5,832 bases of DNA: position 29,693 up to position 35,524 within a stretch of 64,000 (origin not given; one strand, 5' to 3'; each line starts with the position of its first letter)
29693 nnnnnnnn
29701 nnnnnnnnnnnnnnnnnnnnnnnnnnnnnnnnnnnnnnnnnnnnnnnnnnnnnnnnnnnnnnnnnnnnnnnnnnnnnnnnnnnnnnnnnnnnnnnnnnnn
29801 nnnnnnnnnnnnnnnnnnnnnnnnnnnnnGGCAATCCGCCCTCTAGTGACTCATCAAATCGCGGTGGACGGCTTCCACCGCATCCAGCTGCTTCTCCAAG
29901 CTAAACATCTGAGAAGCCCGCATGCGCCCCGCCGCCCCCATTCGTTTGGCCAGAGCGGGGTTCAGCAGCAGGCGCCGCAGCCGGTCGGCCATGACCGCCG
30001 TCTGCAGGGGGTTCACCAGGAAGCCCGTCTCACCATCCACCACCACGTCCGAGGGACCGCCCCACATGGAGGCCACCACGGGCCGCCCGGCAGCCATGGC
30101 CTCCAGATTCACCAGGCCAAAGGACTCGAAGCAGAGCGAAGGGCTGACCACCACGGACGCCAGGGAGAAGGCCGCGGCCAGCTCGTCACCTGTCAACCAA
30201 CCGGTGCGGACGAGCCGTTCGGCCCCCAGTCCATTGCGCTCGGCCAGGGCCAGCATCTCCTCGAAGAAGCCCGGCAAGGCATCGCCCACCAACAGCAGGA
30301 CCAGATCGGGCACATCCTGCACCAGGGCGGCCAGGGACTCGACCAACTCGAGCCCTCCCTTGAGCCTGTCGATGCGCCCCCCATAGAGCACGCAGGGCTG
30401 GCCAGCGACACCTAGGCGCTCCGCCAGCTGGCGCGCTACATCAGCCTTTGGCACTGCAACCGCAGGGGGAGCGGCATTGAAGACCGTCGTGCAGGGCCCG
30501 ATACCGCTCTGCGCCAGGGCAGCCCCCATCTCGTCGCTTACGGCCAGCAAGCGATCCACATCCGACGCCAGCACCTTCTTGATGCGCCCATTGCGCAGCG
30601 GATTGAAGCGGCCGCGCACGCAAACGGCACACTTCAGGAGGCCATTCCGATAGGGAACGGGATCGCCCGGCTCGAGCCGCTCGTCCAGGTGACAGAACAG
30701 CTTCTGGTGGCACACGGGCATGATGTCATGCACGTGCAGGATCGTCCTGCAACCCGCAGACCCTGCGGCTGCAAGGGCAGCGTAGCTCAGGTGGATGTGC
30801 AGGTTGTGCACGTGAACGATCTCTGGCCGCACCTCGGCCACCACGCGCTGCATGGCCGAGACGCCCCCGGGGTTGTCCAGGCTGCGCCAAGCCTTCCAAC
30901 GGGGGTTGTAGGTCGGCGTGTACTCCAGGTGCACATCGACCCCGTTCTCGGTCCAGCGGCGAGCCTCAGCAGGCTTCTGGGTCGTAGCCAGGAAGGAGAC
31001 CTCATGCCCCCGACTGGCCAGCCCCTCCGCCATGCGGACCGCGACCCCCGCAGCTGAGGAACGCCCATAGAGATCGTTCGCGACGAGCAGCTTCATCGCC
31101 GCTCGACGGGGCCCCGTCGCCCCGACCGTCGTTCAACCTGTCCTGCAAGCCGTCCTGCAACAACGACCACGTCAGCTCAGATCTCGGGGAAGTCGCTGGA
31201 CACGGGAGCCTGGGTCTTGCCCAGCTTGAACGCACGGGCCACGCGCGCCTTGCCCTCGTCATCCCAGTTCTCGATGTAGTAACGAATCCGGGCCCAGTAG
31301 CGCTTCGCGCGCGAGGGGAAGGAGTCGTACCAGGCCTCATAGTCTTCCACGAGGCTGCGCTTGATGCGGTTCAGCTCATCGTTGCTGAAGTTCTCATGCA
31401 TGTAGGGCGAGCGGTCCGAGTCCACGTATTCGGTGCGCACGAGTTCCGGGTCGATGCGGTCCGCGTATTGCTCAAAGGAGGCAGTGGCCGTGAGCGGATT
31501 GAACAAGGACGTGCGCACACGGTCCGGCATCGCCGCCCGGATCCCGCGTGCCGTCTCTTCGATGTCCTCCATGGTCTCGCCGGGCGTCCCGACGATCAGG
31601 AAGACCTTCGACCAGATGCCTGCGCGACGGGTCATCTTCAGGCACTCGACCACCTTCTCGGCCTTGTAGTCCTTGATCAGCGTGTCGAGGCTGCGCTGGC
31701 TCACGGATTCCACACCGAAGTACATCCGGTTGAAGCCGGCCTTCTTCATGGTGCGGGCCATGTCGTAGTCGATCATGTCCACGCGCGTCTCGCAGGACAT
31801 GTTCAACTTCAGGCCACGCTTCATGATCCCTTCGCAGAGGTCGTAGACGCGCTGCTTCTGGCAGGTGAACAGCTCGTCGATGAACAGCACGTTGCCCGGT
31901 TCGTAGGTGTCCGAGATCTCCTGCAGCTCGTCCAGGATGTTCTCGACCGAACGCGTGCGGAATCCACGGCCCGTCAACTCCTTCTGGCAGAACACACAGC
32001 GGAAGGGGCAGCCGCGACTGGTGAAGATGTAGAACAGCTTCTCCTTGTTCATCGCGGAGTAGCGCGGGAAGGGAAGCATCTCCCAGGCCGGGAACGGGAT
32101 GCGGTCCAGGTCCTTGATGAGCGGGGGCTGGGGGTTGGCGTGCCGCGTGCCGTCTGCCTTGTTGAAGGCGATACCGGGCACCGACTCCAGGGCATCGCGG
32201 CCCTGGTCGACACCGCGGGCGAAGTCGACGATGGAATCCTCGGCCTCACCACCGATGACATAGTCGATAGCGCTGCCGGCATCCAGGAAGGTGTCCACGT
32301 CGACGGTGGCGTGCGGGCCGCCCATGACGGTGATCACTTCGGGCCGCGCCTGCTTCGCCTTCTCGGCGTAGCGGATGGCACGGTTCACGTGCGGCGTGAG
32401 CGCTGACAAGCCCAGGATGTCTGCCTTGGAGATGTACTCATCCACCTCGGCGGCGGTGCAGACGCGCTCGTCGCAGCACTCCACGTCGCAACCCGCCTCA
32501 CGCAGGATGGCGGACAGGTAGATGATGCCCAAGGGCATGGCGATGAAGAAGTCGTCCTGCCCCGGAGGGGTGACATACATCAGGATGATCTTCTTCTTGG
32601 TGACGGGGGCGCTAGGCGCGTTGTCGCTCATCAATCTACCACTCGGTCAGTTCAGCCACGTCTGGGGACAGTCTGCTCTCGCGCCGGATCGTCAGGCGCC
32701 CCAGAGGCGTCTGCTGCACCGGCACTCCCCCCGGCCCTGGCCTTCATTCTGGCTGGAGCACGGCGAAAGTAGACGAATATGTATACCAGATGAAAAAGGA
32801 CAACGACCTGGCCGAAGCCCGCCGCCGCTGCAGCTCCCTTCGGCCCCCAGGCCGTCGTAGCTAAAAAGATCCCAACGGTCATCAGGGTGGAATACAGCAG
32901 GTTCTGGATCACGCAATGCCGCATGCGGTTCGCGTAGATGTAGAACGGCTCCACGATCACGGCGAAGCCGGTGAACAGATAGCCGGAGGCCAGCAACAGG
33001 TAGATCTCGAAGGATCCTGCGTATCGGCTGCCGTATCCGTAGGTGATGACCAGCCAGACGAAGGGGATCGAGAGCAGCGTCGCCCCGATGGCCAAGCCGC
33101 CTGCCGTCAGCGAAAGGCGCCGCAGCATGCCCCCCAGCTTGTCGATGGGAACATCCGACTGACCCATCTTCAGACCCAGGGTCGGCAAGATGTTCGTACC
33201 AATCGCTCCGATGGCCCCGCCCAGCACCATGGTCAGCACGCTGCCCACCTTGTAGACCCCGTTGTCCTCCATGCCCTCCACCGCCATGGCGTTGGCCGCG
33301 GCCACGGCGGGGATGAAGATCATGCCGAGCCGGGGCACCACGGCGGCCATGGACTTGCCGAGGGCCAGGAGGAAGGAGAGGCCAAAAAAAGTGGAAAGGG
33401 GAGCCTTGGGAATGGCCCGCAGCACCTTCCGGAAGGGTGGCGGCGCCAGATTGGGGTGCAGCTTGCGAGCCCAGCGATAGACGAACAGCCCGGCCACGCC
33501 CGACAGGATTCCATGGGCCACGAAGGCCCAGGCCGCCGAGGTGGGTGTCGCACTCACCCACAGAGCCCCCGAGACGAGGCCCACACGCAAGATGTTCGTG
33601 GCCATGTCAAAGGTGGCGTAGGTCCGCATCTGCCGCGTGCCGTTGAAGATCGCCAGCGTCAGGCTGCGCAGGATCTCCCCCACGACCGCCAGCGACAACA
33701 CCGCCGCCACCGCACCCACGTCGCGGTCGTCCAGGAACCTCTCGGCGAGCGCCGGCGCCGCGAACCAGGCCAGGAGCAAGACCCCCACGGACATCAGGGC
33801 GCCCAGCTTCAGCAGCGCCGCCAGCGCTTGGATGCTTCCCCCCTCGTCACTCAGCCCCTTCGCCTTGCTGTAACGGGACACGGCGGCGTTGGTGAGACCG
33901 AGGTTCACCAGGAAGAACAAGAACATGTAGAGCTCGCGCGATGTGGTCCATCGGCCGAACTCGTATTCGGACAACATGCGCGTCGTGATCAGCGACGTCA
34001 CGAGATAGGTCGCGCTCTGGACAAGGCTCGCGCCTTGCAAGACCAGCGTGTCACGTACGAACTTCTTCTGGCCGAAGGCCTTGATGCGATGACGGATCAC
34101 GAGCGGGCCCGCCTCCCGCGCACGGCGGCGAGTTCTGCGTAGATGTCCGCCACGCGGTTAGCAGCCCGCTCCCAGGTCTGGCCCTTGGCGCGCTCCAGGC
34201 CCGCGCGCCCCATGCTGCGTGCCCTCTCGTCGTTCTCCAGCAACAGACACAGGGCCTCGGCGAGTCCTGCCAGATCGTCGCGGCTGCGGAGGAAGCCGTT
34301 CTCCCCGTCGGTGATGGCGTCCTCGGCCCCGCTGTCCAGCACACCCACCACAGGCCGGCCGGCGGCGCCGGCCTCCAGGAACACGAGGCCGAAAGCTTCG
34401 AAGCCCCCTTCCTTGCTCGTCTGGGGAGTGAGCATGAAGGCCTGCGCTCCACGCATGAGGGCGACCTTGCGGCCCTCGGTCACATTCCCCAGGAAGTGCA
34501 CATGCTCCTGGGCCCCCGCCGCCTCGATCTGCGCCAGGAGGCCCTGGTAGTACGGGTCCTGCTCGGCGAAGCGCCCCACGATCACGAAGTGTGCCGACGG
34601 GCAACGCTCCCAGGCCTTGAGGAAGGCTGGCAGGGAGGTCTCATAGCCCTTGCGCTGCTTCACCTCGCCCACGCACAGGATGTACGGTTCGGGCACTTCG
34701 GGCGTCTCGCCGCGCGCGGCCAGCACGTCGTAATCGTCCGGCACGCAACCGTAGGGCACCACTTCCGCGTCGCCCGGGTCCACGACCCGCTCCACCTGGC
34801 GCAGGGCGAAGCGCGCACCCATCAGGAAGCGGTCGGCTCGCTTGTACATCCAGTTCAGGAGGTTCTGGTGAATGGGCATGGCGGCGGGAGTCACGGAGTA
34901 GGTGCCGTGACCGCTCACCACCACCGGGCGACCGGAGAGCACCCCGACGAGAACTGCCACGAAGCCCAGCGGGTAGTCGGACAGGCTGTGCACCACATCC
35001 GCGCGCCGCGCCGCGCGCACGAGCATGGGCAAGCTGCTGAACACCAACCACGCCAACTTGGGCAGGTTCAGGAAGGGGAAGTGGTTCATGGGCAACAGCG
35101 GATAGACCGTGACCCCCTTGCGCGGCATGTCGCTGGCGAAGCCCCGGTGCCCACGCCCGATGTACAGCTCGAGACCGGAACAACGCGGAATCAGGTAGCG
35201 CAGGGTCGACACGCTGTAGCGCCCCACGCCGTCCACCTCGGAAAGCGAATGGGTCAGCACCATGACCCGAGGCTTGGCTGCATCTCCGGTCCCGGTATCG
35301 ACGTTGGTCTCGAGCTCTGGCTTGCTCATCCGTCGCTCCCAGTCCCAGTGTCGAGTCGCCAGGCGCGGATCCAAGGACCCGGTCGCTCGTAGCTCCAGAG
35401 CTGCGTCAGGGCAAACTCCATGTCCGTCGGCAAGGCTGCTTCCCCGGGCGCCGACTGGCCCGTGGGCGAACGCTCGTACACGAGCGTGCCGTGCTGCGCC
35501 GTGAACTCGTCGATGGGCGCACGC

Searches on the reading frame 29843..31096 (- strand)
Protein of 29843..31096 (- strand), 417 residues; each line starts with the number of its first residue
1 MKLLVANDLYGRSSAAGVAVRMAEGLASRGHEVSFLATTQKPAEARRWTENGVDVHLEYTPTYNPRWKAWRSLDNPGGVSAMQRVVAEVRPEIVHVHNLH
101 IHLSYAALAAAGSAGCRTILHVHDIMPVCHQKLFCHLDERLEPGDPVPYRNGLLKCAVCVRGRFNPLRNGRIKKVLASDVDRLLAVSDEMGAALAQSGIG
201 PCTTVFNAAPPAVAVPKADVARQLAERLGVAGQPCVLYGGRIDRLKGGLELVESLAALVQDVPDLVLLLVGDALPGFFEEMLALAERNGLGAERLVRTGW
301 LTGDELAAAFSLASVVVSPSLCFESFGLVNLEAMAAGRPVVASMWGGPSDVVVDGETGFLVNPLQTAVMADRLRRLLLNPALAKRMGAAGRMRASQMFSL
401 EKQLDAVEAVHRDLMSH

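Call 15: search_protein_families(library=pfam, proteins=[window:29843-31096:-], max_evalue=0.001)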
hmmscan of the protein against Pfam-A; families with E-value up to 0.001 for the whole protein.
window:29843-31096:- (417 aa): 6 families
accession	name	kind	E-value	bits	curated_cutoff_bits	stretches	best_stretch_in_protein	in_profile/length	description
PF00534.26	Glycos_transf_1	-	9e-27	94.1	26.4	1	232-391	14-170/172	Glycosyl transferases group 1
PF13692.12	Glyco_trans_1_4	-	5.6e-26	91.9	27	1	234-378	2-141/142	Glycosyl transferases group 1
PF13439.12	Glyco_transf_4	-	2.4e-17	63.9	28.5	1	18-206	7-163/170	Glycosyltransferase Family 4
PF13579.12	Glyco_trans_4_4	-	8.9e-16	59.1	29.7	1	19-201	7-149/158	Glycosyl transferase 4-like domain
PF20706.3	GT4-conflict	-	2.3e-10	40.5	26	1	175-346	142-314/385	Family 4 Glycosyltransferase in conflict systems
PF13524.12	Glyco_trans_1_2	-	5.4e-08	33.3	25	1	263-406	13-141/144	Glycosyl transferase-like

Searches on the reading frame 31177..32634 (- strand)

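Call 15: search_protein_families(library=pfam, proteins=[window:31177-32634:-], max_evalue=0.001)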
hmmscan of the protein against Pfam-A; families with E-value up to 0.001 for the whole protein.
window:31177-32634:- (485 aa): 2 families
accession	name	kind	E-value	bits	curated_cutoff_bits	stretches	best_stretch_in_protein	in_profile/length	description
PF04055.27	Radical_SAM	-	1.3e-26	94.2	29.5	1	204-363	2-164/166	Radical SAM superfamily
PF02310.24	B12-binding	-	6e-20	71.7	32.1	1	33-137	13-119/121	B12 binding domain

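Call 61: search_protein_families(library=ncbifam, proteins=[window:31177-32634:-], max_evalue=0.001)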
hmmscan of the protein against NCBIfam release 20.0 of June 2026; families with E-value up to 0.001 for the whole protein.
window:31177-32634:- (485 aa): 35 families (the best 25 are shown)
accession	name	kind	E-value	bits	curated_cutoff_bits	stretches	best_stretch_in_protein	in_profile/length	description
TIGR02026.1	BchE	equivalog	1.7e-50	172.3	481.35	1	34-395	22-392/497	magnesium-protoporphyrin IX monomethyl ester anaerobic oxidative cyclase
TIGR03471.1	HpnJ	equivalog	1.2e-47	162.8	577.6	1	71-460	69-453/472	hopanoid biosynthesis associated radical SAM protein HpnJ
NF050148.1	rSAM_ApyD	equivalog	3.6e-47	161.1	750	1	62-403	66-406/645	RiPP biosynthesis radical SAM protein ApyD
NF038361.1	rSAM_Sden_1168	equivalog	2.1e-39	135.5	575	1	71-433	141-516/560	Sden_1168 family B12-binding radical SAM P-methyltransferase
TIGR04367.1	HpnR_B12_rSAM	equivalog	1.5e-36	126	650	1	32-393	20-376/490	hopanoid C-3 methylase HpnR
TIGR04013.1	B12_SAM_MJ_1487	hypoth_equivalog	6.7e-35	120.6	251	1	57-398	31-365/382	TIGR04013 family B12-binding domain/radical SAM domain-containing protein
TIGR03975.1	rSAM_ocin_1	subfamily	5e-34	117.8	281.85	1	69-365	127-427/606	RiPP maturation radical SAM C-methyltransferase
TIGR04072.2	rSAM_ladder_B12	equivalog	3.2e-31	108.4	360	1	90-365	90-346/443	lipid biosynthesis B12-binding/radical SAM protein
TIGR04479.1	bcpD_PhpK_rSAM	subfamily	6.1e-31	107.4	600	1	91-376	132-417/504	PhpK family radical SAM P-methyltransferase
NF033070.1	rSAM_AprD4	equivalog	6.2e-28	97.9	500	1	26-362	34-360/456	AprD4 family radical SAM diol-dehydratase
TIGR04014.1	B12_SAM_MJ_0865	equivalog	5.8e-27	94.6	360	1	36-385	13-353/434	methyl-coenzyme M reductase glutamine C-methyltransferase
TIGR04385.1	B12_rSAM_cofa1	equivalog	1.4e-25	90.4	450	1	33-363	19-359/438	B12 lower ligand biosynthesis radical SAM protein BzaD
TIGR04295.1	B12_rSAM_oligo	hypoth_equivalog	9.3e-24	83.9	400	1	101-344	103-339/422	TIGR04295 family B12-binding domain-containing radical SAM protein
NF033712.0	B12_rSAM_KedN5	subfamily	5.3e-23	81.1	700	1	69-357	61-359/624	KedN5 family methylcobalamin-dependent radical SAM C-methyltransferase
NF040546.1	rSAM_CUAEP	equivalog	1.7e-17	63.3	500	1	34-364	13-337/468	CUAEP/CCAEP-tail radical SAM (seleno)protein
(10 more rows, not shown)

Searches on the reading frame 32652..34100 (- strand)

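Call 15: search_protein_families(library=pfam, proteins=[window:32652-34100:-], max_evalue=0.001)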
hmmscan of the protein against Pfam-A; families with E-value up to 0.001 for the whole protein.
window:32652-34100:- (482 aa): 3 families
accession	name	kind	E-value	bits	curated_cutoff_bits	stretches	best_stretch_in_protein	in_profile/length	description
PF01943.22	Polysacc_synt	-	1.1e-14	55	28.2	1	15-308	2-270/274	Polysaccharide biosynthesis protein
PF13440.11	Polysacc_synt_3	-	1.9e-05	24.5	23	1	40-217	3-166/293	Polysaccharide biosynthesis protein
PF01554.23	MatE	-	7.3e-05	23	24.9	1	25-173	6-152/161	MatE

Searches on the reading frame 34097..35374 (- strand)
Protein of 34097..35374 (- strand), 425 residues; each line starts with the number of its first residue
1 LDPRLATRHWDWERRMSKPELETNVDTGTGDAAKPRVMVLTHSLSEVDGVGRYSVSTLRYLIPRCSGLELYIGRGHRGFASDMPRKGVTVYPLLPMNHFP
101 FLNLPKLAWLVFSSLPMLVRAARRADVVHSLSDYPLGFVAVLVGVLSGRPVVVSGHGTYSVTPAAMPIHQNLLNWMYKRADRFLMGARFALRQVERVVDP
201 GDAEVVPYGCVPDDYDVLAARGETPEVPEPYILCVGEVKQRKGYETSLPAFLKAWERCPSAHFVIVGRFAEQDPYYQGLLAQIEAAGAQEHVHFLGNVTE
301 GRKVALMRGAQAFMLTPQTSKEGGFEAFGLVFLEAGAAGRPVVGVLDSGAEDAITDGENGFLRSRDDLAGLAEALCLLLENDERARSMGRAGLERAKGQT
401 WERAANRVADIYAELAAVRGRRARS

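Call 15: search_protein_families(library=pfam, proteins=[window:34097-35374:-], max_evalue=0.001)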
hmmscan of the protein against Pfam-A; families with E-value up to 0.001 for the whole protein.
window:34097-35374:- (425 aa): 5 families
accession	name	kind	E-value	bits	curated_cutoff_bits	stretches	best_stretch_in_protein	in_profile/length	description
PF00534.26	Glycos_transf_1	-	1.8e-28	99.7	26.4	1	228-393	14-170/172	Glycosyl transferases group 1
PF13692.12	Glyco_trans_1_4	-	2.3e-22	80.2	27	1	230-381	2-142/142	Glycosyl transferases group 1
PF13579.12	Glyco_trans_4_4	-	9e-13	49.3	29.7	1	49-209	2-158/158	Glycosyl transferase 4-like domain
PF13439.12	Glyco_transf_4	-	5.5e-11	43.2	28.5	1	48-209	2-165/170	Glycosyltransferase Family 4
PF13524.12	Glyco_trans_1_2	-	8.7e-08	32.7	25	1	250-406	4-140/144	Glycosyl transferase-like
